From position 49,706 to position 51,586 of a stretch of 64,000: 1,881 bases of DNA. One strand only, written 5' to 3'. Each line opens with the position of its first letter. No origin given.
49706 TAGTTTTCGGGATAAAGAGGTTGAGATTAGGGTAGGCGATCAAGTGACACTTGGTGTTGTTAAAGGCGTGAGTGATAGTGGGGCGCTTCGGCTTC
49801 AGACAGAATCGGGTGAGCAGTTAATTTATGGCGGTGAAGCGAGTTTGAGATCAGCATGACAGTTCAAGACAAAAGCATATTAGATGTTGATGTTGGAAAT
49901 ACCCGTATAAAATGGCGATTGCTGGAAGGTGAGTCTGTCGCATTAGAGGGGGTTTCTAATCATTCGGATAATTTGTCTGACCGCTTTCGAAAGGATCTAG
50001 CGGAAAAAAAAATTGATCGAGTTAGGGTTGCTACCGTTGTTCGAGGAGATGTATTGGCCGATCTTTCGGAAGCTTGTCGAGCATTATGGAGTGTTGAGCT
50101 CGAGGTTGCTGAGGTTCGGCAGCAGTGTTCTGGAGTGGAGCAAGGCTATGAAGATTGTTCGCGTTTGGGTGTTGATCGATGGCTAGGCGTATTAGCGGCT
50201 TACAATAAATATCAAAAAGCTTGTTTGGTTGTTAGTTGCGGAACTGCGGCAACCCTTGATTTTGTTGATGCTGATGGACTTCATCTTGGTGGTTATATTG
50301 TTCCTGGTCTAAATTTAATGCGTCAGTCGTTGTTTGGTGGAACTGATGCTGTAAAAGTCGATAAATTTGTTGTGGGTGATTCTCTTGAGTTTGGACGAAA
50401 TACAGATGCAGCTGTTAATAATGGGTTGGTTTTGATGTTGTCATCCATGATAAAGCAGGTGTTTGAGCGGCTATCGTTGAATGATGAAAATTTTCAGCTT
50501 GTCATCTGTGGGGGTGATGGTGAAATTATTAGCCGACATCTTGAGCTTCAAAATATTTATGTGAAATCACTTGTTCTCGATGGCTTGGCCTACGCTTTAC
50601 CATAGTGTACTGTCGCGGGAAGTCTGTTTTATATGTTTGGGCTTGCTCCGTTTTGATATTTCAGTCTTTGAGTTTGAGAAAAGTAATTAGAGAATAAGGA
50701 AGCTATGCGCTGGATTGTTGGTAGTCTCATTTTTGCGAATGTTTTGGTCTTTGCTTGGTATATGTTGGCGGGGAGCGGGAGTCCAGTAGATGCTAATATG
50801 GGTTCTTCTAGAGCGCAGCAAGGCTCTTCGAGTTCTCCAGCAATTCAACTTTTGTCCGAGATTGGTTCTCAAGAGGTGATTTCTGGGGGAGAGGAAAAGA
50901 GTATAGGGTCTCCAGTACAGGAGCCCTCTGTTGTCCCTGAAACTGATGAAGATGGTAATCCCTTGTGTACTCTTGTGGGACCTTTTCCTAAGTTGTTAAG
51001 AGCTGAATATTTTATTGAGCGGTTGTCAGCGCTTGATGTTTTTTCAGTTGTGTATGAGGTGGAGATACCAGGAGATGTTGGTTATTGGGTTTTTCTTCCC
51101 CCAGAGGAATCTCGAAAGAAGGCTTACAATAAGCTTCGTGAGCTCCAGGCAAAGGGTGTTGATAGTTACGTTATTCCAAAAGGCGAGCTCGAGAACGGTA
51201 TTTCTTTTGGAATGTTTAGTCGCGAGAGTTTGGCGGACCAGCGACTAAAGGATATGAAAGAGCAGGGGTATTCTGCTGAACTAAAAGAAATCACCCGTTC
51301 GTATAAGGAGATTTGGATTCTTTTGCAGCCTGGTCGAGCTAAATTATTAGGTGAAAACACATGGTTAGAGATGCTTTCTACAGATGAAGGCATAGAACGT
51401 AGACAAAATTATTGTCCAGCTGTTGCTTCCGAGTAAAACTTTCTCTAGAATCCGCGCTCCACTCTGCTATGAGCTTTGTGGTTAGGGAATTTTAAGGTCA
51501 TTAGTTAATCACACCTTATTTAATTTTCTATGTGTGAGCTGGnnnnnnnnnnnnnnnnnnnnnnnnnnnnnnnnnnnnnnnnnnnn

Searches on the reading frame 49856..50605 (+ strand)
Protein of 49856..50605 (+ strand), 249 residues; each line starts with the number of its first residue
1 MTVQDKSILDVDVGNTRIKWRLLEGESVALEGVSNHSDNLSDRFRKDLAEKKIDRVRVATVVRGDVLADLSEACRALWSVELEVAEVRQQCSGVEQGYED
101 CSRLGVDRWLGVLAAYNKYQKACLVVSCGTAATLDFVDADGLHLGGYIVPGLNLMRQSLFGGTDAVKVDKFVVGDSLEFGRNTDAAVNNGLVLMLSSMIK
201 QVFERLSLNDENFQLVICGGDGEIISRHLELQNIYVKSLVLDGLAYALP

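Call 6: search_protein_families(library=pfam, proteins=[window:49856-50605:+], max_evalue=0.001)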
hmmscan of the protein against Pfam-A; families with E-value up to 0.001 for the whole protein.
window:49856-50605:+ (249 aa): 1 family
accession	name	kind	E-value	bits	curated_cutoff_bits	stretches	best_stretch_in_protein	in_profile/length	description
PF03309.20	Pan_kinase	-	4.2e-45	154.6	24.7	1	8-204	1-204/205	Type III pantothenate kinase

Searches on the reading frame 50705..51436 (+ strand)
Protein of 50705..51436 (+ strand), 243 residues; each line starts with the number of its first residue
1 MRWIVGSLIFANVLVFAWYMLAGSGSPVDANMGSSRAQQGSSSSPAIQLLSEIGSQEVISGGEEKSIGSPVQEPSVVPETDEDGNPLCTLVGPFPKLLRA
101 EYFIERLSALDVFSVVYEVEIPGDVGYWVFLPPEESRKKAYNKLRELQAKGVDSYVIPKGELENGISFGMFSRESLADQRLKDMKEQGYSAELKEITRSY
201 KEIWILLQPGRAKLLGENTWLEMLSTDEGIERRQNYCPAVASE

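Call 6: search_protein_families(library=pfam, proteins=[window:50705-51436:+], max_evalue=0.001)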
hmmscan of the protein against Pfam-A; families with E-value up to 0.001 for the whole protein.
window:50705-51436:+ (243 aa): 1 family
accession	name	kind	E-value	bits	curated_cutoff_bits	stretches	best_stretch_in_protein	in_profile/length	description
PF05036.18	SPOR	-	8.7e-06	26.4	21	0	91-157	9-75/76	SPOR domain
